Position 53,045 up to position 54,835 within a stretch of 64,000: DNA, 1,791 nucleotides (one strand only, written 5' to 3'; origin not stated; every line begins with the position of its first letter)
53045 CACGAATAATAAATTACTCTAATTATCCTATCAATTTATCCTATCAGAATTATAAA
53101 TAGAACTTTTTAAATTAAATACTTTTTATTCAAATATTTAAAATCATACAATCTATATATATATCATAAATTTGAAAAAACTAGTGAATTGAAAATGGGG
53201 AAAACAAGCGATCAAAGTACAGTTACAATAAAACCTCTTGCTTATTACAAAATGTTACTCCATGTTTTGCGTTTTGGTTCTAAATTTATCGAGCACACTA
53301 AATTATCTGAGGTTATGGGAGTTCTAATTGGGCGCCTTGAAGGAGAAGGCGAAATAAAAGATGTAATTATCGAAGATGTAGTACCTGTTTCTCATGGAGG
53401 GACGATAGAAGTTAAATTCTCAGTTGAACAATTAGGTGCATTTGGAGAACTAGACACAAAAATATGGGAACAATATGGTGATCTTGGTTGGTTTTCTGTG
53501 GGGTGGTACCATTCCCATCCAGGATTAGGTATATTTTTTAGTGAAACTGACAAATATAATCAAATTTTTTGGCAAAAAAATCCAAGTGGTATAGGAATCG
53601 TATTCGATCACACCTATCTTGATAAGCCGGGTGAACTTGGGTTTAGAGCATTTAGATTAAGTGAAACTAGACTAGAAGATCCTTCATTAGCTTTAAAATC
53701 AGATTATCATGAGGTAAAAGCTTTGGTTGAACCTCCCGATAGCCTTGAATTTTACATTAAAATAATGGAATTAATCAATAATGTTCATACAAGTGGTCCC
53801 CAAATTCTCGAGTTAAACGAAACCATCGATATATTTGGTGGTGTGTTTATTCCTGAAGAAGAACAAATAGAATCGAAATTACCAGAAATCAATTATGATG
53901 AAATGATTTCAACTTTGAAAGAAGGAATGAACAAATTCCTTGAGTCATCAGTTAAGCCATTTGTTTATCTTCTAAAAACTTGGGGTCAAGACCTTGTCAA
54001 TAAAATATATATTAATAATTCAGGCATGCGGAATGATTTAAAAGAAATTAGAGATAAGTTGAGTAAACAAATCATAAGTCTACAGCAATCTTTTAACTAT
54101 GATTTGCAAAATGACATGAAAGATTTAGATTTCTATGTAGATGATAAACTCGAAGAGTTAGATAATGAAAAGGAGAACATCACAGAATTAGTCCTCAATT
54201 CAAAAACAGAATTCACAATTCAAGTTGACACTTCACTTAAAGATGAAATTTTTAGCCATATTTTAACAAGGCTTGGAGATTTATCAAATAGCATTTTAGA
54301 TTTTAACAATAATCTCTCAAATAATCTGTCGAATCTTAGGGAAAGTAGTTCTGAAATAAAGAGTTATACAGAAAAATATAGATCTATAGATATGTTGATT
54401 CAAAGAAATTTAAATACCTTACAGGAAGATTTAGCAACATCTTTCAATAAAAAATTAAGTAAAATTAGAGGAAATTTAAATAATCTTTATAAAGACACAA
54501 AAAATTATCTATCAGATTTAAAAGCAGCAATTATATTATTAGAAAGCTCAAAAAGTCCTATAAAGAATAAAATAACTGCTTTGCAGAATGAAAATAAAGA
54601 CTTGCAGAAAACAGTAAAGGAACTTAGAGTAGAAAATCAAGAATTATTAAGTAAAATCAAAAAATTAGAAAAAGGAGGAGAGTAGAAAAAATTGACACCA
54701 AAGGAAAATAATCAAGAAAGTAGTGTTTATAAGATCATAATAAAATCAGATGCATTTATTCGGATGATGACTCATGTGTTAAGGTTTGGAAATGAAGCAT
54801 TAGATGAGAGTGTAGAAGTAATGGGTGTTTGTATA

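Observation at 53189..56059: Translationally coupled MPN+ / MPN- paralog pair, each with a ~300-aa coiled-coil tail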

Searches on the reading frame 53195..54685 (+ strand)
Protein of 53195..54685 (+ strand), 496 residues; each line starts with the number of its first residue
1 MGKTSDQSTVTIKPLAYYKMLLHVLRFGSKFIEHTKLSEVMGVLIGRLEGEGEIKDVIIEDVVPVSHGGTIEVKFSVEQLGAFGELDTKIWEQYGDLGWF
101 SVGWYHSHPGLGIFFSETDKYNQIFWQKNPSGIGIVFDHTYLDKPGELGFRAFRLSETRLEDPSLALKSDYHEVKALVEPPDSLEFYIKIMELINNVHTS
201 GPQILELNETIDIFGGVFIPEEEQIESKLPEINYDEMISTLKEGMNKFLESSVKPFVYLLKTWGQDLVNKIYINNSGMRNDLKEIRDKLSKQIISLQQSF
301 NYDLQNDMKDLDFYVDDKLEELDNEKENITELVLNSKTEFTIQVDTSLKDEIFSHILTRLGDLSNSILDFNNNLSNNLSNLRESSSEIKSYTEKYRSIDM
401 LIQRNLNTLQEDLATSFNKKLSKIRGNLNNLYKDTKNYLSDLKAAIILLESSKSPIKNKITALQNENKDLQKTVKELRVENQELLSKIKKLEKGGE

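Call 3: search_protein_families(library=pfam, proteins=[window:53195-54685:+], max_evalue=0.1)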
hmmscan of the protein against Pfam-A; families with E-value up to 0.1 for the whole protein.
window:53195-54685:+ (496 aa): 7 families
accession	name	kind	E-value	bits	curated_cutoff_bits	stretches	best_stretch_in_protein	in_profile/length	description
PF01398.27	JAB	-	5.7e-11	42.7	22.5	1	8-119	4-104/117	JAB1/Mov34/MPN/PAD-1 ubiquitin protease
PF03665.18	UPF0172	-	2.7e-06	27.9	24.4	1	10-68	2-49/192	Uncharacterised protein family (UPF0172)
PF14464.11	Prok-JAB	-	5.7e-05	23.4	25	1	36-120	16-87/114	Prokaryotic homologs of the JAB domain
PF13166.12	AAA_13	-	0.0066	15.6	36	1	295-484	272-463/713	AAA domain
PF15209.11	IL31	-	0.015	15.5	27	1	460-494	6-38/132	Interleukin 31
PF03954.19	Lectin_N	-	0.023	15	28.3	1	420-493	58-128/140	Hepatic lectin, N-terminal domain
PF16740.10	SKA2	-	0.052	13.8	30.1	0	458-489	45-76/110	Spindle and kinetochore-associated protein 2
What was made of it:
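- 53195..54685 (+): Gene A: MPN+ (JAMM) protein with long helical stalk, 496 aa. The ORF opens at TTG 53189; the likely start is ATG 53195. Pfam JAB 5.7e-11 (call 3).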

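Call 10: find_homologous_proteins(query=window:53195-54685:+)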
Query window:53195-54685:+ (496 aa): 310 proteins with E <= 0.001 among 8000 candidates; the best 120 are listed.
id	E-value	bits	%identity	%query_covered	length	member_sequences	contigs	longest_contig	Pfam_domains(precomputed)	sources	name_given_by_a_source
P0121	0.0e+0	1037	95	100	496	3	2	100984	PF01398.27,PF03665.19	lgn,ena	-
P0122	5.1e-263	891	80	100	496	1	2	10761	PF01398.27,PF03665.19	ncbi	ncbi:MAG: hypothetical protein ACFE8B_08425 [Candidatus Hermodarchaeota archaeon]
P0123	2.1e-258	876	79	100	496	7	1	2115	PF01398.27,PF03665.19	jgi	-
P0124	1.3e-257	873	79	100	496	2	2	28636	PF01398.27,PF03665.19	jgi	jgi:proteasome lid subunit RPN8/RPN11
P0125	2.9e-256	869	79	100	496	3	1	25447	PF01398.27,PF03665.19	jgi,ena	-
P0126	9.4e-255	864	79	100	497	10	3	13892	PF01398.27,PF03665.19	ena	-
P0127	8.8e-253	858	78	100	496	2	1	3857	PF01398.27,PF03665.19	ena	-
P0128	1.1e-250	851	78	100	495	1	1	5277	PF01398.27,PF03665.19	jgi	jgi:proteasome lid subunit RPN8/RPN11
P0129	5.6e-250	848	77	100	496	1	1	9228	PF01398.27,PF03665.19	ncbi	ncbi:MAG: hypothetical protein ACFFG0_11900 [Candidatus Thorarchaeota archaeon]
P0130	9.1e-250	848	76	100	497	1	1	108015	PF01398.27,PF03665.19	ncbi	ncbi:MAG: hypothetical protein ACFFA0_03190 [Promethearchaeota archaeon]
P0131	6.7e-248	841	77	100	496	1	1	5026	PF01398.27,PF03665.19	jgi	jgi:proteasome lid subunit RPN8/RPN11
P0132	9.2e-248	841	76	100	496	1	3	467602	PF01398.27,PF03665.19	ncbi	ncbi:MAG: hypothetical protein ACFE94_04420 [Candidatus Hodarchaeota archaeon]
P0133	8.6e-247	838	76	100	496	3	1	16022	PF01398.27,PF03665.19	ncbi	-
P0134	2.6e-245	833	76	100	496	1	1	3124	PF01398.27,PF03665.19,PF04108.18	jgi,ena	-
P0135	2.7e-242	823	75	100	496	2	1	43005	PF01398.27,PF07926.18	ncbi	ncbi:MAG: hypothetical protein ACFFFT_04625 [Candidatus Thorarchaeota archaeon]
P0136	4.1e-225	766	68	100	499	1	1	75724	PF01398.27,PF03665.19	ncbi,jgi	ncbi:MAG: hypothetical protein ACW98D_01575 [Promethearchaeota archaeon]|jgi:proteasome lid subunit 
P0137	1.0e-223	762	69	100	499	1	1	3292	PF01398.27,PF03665.19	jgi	-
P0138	2.2e-223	761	68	97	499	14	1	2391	PF01398.27,PF03665.19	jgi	-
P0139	4.2e-221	753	67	100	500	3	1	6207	PF01398.27,PF03665.19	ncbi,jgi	ncbi:MAG: hypothetical protein ACW990_10840 [Promethearchaeota archaeon]|jgi:proteasome lid subunit 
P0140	6.6e-221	752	67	100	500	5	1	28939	PF01398.27,PF03665.19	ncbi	-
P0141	1.3e-220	751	67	100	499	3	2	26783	PF01398.27,PF03665.19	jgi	-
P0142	7.3e-218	742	66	100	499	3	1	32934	PF01398.27,PF03665.19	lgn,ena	-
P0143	6.0e-216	736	66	100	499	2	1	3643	PF01398.27,PF03665.19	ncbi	-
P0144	1.2e-213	729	67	100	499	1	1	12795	PF01398.27,PF03665.19,PF14464.12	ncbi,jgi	ncbi:MAG: hypothetical protein ACXAEX_17415 [Promethearchaeota archaeon]|jgi:proteasome lid subunit 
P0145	1.1e-212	725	64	100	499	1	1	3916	PF01398.27,PF03665.19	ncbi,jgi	ncbi:MAG: hypothetical protein ACXAAH_09235 [Promethearchaeota archaeon]|jgi:proteasome lid subunit 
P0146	1.2e-212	725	65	100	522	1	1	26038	PF01398.27,PF03665.19,PF14464.12,PF28159.1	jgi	jgi:proteasome lid subunit RPN8/RPN11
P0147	1.9e-212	725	67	97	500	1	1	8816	PF01398.27,PF03665.19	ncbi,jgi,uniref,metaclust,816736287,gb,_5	ncbi:hypothetical protein LCGC14_0943820 [marine sediment metagenome]|uniref:MPN domain-containing p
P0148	1.5e-211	722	67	97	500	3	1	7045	PF01398.27,PF03665.19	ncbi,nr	ncbi:MAG TPA: hypothetical protein ENI29_01925 [bacterium]|nr:hypothetical protein [bacterium]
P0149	6.0e-210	716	65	99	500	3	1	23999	PF01398.27,PF03665.19,PF14464.12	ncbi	ncbi:MAG: hypothetical protein ACFFEN_10260 [Candidatus Thorarchaeota archaeon]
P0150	3.0e-208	711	62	100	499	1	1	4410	PF01398.27,PF03665.19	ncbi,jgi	ncbi:MAG: hypothetical protein ACW96X_05710 [Promethearchaeota archaeon]|jgi:proteasome lid subunit 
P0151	1.4e-206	705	65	100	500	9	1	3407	PF01398.27,PF03665.19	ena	-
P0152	8.1e-204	696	63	100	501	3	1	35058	PF01398.27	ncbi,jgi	ncbi:MAG: hypothetical protein ACW98X_09980 [Promethearchaeota archaeon]|jgi:proteasome lid subunit 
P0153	6.9e-198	677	61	99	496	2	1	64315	PF01398.27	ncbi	ncbi:MAG: hypothetical protein ACXAC5_09795 [Promethearchaeota archaeon]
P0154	2.1e-197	675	61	98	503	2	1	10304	PF01398.27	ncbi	ncbi:MAG: hypothetical protein ACFFD7_05020 [Candidatus Thorarchaeota archaeon]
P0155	4.0e-179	615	69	80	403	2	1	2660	PF01398.27,PF03665.19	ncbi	ncbi:MAG: hypothetical protein ACW99L_17065, partial [Promethearchaeota archaeon]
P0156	1.4e-149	517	51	100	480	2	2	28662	PF01398.27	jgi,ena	-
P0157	9.0e-149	515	51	98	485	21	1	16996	PF01398.27,PF03665.19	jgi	jgi:proteasome lid subunit RPN8/RPN11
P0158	4.3e-147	509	50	100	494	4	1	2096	PF01398.27,PF03665.19,PF14464.12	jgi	-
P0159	8.8e-146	505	51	98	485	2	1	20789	PF04513.18,PF01398.27,PF03665.19,PF14464.12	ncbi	ncbi:MAG: hypothetical protein ACFFDX_05200 [Candidatus Odinarchaeota archaeon]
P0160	9.6e-146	505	51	98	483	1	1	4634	PF01398.27,PF03665.19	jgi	jgi:proteasome lid subunit RPN8/RPN11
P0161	4.5e-145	502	50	100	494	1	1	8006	PF01398.27,PF03665.19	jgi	jgi:proteasome lid subunit RPN8/RPN11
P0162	9.2e-145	501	50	98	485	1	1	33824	PF04513.18,PF01398.27,PF14464.12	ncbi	ncbi:MAG: Mov34/MPN/PAD-1 family protein [Candidatus Hermodarchaeota archaeon]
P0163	1.3e-144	501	49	98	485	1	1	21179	PF04513.18,PF01398.27,PF03665.19,PF14464.12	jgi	-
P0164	2.9e-144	500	51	100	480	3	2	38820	PF01398.27,PF03665.19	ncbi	ncbi:MAG: hypothetical protein ACFFC9_08405 [Promethearchaeota archaeon]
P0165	3.1e-144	500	48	100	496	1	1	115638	PF01398.27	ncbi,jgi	jgi:proteasome lid subunit RPN8/RPN11/uncharacterized protein (UPF0335 family)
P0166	4.3e-144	499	50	98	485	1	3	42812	PF04513.18,PF01398.27,PF03665.19,PF14464.12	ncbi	ncbi:MAG: Mov34/MPN/PAD-1 family protein [Candidatus Hodarchaeota archaeon]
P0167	9.9e-144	498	49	97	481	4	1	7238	PF01398.27,PF03665.19,PF14464.12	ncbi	ncbi:MAG: hypothetical protein ACFFFB_07600 [Candidatus Heimdallarchaeota archaeon]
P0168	1.6e-143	497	50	100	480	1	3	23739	PF01398.27,PF03665.19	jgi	-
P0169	2.2e-142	494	48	100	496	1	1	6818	PF01398.27,PF14464.12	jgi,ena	-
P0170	8.5e-142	492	48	100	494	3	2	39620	PF01398.27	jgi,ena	-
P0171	8.6e-142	492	50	97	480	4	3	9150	PF01398.27,PF03665.19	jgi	-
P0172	1.1e-141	491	48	98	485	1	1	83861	PF04513.18,PF01398.27,PF03665.19,PF14464.12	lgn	-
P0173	3.8e-141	489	50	96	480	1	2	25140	PF01398.27,PF03665.19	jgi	-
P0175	8.8e-140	485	48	100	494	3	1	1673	PF01398.27,PF03665.19,PF14464.12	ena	-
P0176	2.1e-139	484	48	100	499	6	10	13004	PF04513.18,PF01398.27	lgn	-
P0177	2.4e-139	483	47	100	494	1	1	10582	PF04513.18,PF01398.27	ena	-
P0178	6.4e-139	482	47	100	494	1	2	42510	PF01398.27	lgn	-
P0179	7.9e-138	479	50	96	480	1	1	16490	PF01398.27,PF03665.19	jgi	jgi:proteasome lid subunit RPN8/RPN11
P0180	1.2e-137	478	48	97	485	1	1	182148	PF04513.18,PF01398.27,PF03665.19,PF14464.12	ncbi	ncbi:MAG: Mov34/MPN/PAD-1 family protein [Promethearchaeota archaeon]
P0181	2.9e-137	477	47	100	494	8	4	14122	PF01398.27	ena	-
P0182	1.0e-136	475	46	100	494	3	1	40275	PF01398.27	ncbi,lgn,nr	ncbi:MAG: hypothetical protein EU531_02200 [Promethearchaeota archaeon]|nr:MAG: hypothetical protein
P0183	1.7e-136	474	50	96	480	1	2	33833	PF01398.27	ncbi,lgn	ncbi:MAG: hypothetical protein ACFE85_08350 [Candidatus Hodarchaeota archaeon]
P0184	6.9e-136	472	47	100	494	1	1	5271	PF01398.27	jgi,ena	-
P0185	2.1e-134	467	46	99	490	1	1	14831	PF01398.27,PF03665.19,PF14464.12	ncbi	ncbi:MAG: Mov34/MPN/PAD-1 family protein [Candidatus Hodarchaeota archaeon]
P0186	5.9e-132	459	48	95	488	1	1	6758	PF01398.27,PF03665.19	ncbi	ncbi:MAG: hypothetical protein ACFFHD_11100 [Promethearchaeota archaeon]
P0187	8.7e-132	459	49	99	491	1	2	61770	PF01398.27,PF03665.19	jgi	-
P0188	3.0e-131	457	49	99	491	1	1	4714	PF01398.27,PF03665.19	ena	-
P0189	3.6e-131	457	49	99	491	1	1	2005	PF01398.27,PF03665.19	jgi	-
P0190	3.7e-131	457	46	98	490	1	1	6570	PF01398.27,PF03665.19,PF14464.12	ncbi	ncbi:MAG: Mov34/MPN/PAD-1 family protein [Promethearchaeota archaeon]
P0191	2.0e-129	451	45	99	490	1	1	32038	PF01398.27,PF03665.19,PF14464.12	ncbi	ncbi:MAG: Mov34/MPN/PAD-1 family protein [Promethearchaeota archaeon]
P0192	3.1e-129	450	47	99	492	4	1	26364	PF01398.27,PF03665.19,PF14464.12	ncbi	-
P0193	5.8e-129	449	46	99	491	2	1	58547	PF01398.27,PF03665.19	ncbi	ncbi:MAG: hypothetical protein ACFFB0_15260 [Promethearchaeota archaeon]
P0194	9.0e-129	449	47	100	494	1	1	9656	PF01398.27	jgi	jgi:proteasome lid subunit RPN8/RPN11/uncharacterized FlaG/YvyC family protein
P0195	2.0e-128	447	47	99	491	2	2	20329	PF01398.27,PF03665.19,PF14464.12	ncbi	ncbi:MAG: hypothetical protein ACFE9C_03095 [Candidatus Hodarchaeota archaeon]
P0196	3.9e-128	447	46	99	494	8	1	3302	PF01398.27,PF03665.19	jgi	-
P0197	6.9e-128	446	46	99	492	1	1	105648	PF01398.27,PF03665.19,PF14464.12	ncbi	-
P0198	9.8e-128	445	45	98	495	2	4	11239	PF01398.27,PF14464.12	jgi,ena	-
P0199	4.2e-127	443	46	99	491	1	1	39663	PF01398.27,PF03665.19,PF14464.12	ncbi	ncbi:MAG: Mov34/MPN/PAD-1 family protein [Candidatus Hermodarchaeota archaeon]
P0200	4.9e-127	443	47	99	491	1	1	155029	PF01398.27,PF03665.19,PF14464.12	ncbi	ncbi:MAG: Mov34/MPN/PAD-1 family protein [Promethearchaeota archaeon]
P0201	5.1e-127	443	45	98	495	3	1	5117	PF01398.27,PF14464.12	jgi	jgi:proteasome lid subunit RPN8/RPN11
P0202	5.5e-127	443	46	98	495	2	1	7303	PF01398.27,PF03665.19,PF14464.12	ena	-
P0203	6.7e-127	442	44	98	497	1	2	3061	PF01398.27,PF14464.12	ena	-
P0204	2.0e-126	441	48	96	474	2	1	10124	PF01398.27,PF14464.12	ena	-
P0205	2.7e-126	440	47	99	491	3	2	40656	PF01398.27,PF03665.19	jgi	-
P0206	3.1e-126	440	47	98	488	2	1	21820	PF01398.27,PF03665.19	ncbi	ncbi:MAG: hypothetical protein ACFFDH_01770 [Promethearchaeota archaeon]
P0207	3.2e-126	440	47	99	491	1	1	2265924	PF01398.27,PF03665.19,PF14464.12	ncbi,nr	ncbi:MAG: Mov34/MPN/PAD-1 family protein [Promethearchaeota archaeon]|nr:MAG: Mov34/MPN/PAD-1 family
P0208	3.3e-126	440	47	99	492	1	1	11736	PF01398.27,PF03665.19,PF14464.12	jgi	-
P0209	5.7e-126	439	45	98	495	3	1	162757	PF01398.27,PF03665.19,PF14464.12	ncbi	-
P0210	6.0e-126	439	47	99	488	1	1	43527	PF01398.27,PF03665.19,PF14464.12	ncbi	-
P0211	6.9e-126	439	48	99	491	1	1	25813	PF01398.27,PF03665.19,PF14464.12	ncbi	-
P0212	8.3e-126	439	46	99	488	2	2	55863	PF01398.27,PF03665.19,PF14464.12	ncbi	ncbi:MAG: Mov34/MPN/PAD-1 family protein [Candidatus Lokiarchaeia archaeon]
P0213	9.0e-126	439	47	99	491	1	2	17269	PF01398.27,PF03665.19,PF14464.12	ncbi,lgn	-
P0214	1.0e-125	439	45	99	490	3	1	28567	PF01398.27,PF03665.19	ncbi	ncbi:MAG: hypothetical protein ACFFDY_03730 [Candidatus Thorarchaeota archaeon]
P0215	1.3e-125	438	47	99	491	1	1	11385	PF01398.27,PF03665.19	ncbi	ncbi:MAG: hypothetical protein ACFE9N_13330 [Promethearchaeota archaeon]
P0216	1.8e-125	438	44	99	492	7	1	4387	PF01398.27,PF14464.12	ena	-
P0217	1.8e-125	438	48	99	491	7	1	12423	PF01398.27,PF03665.19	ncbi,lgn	ncbi:MAG: hypothetical protein ACFFB6_02780 [Promethearchaeota archaeon]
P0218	1.9e-125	438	47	99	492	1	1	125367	PF01398.27,PF03665.19,PF14464.12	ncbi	-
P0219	2.2e-125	437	47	98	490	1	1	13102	PF01398.27,PF03665.19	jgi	-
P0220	2.7e-125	437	47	99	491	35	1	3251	PF01398.27,PF03665.19,PF14464.12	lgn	-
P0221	3.4e-125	437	46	96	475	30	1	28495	PF01398.27,PF14464.12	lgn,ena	-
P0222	3.6e-125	437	43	100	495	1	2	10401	PF01398.27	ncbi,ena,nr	ncbi:MAG: hypothetical protein KGD73_09235 [Candidatus Lokiarchaeota archaeon]|nr:hypothetical prote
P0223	5.5e-125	436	47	99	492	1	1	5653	PF01398.27,PF03665.19,PF14464.12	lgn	-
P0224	9.8e-125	435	46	99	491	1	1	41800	PF01398.27,PF03665.19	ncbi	ncbi:MAG: hypothetical protein ACFE9Z_06810 [Promethearchaeota archaeon]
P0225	1.1e-124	435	46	98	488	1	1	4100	PF01398.27,PF03665.19,PF14464.12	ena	-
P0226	1.4e-124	435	47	98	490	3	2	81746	PF01398.27,PF03665.19,PF14464.12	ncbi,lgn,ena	-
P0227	4.3e-124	433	48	95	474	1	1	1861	PF01398.27,PF14464.12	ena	-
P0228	4.7e-124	433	46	98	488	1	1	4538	PF01398.27,PF03665.19,PF14464.12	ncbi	-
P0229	5.4e-124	433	47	99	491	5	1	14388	PF01398.27,PF03665.19,PF14464.12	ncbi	ncbi:MAG: Mov34/MPN/PAD-1 family protein [Candidatus Hermodarchaeota archaeon]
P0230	6.0e-124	433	47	98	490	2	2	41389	PF01398.27,PF03665.19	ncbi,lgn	ncbi:MAG: hypothetical protein ACFFBV_09325 [Promethearchaeota archaeon]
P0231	1.8e-123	431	43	100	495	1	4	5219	PF01398.27,PF14464.12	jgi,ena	-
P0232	2.0e-123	431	46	99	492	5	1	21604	PF01398.27,PF03665.19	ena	-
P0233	2.6e-123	431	42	100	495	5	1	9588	PF01398.27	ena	-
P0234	4.7e-123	430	45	99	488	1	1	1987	PF01398.27,PF03665.19,PF14464.12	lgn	-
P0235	9.3e-123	429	42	100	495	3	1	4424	PF01398.27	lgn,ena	-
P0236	2.6e-122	427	42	100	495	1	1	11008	PF01398.27,PF14464.12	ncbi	ncbi:MAG: hypothetical protein ACTSV5_13080 [Promethearchaeota archaeon]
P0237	3.4e-122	427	45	99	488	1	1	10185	PF01398.27,PF03665.19,PF14464.12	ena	-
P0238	3.7e-122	427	46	98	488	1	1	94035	PF01398.27,PF03665.19,PF14464.12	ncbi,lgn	-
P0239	5.2e-122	426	44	98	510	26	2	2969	PF01398.27,PF03665.19,PF14464.12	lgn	-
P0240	6.9e-122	426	44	100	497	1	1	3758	PF01398.27,PF03665.19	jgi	-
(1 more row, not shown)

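Call 14: search_solved_structures(query=window:53195-54685:+, max_evalue=1, show_alignments=2)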
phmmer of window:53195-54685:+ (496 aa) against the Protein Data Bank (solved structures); distinct sequences matched with E-value up to 1: 39.
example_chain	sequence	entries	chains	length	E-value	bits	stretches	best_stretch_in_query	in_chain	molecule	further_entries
4f7o_A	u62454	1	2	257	1.2e-07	34.4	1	14-160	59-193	COP9 signalosome complex subunit 5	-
5jog_A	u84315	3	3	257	1.2e-07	34.4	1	14-160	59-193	COP9 signalosome complex subunit 5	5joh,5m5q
6r7f_E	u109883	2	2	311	1.9e-07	33.7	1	14-160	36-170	COP9 signalosome complex subunit 5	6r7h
4wsn_E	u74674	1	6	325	2e-07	33.6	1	14-160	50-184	COP9 signalosome complex subunit 5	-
4d18_E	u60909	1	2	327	2e-07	33.6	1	14-160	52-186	COP9 SIGNALOSOME COMPLEX SUBUNIT 5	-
4d10_E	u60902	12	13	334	2.1e-07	33.6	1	14-160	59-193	COP9 SIGNALOSOME COMPLEX SUBUNIT 5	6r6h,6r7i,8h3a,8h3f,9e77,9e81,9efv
9qo4_E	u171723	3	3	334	2.1e-07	33.6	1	14-160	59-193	COP9 signalosome complex subunit 5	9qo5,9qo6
9e5z_E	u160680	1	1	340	2.2e-07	33.5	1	14-160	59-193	COP9 signalosome complex subunit 5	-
4ocl_B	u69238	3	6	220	2.4e-07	33.3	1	5-158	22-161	26S proteasome regulatory subunit RPN11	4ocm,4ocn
5u4p_B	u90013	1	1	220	2.4e-07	33.3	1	5-158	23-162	26S proteasome regulatory subunit RPN11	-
5w83_B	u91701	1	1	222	2.5e-07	33.3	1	5-158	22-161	Ubiquitin carboxyl-terminal hydrolase RPN11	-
4owp_B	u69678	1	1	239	3e-07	33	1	5-158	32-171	26S proteasome regulatory subunit RPN11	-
4o8x_B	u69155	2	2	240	3.1e-07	33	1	5-158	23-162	26S proteasome regulatory subunit RPN11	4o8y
6fvt_V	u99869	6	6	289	4.5e-07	32.5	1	5-158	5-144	Ubiquitin carboxyl-terminal hydrolase RPN11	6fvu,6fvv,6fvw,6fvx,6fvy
3jck_G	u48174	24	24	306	5e-07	32.3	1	5-158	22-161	Ubiquitin carboxyl-terminal hydrolase RPN11 | 26S PROTEASOME REGULATORY SUBUNIT RPN11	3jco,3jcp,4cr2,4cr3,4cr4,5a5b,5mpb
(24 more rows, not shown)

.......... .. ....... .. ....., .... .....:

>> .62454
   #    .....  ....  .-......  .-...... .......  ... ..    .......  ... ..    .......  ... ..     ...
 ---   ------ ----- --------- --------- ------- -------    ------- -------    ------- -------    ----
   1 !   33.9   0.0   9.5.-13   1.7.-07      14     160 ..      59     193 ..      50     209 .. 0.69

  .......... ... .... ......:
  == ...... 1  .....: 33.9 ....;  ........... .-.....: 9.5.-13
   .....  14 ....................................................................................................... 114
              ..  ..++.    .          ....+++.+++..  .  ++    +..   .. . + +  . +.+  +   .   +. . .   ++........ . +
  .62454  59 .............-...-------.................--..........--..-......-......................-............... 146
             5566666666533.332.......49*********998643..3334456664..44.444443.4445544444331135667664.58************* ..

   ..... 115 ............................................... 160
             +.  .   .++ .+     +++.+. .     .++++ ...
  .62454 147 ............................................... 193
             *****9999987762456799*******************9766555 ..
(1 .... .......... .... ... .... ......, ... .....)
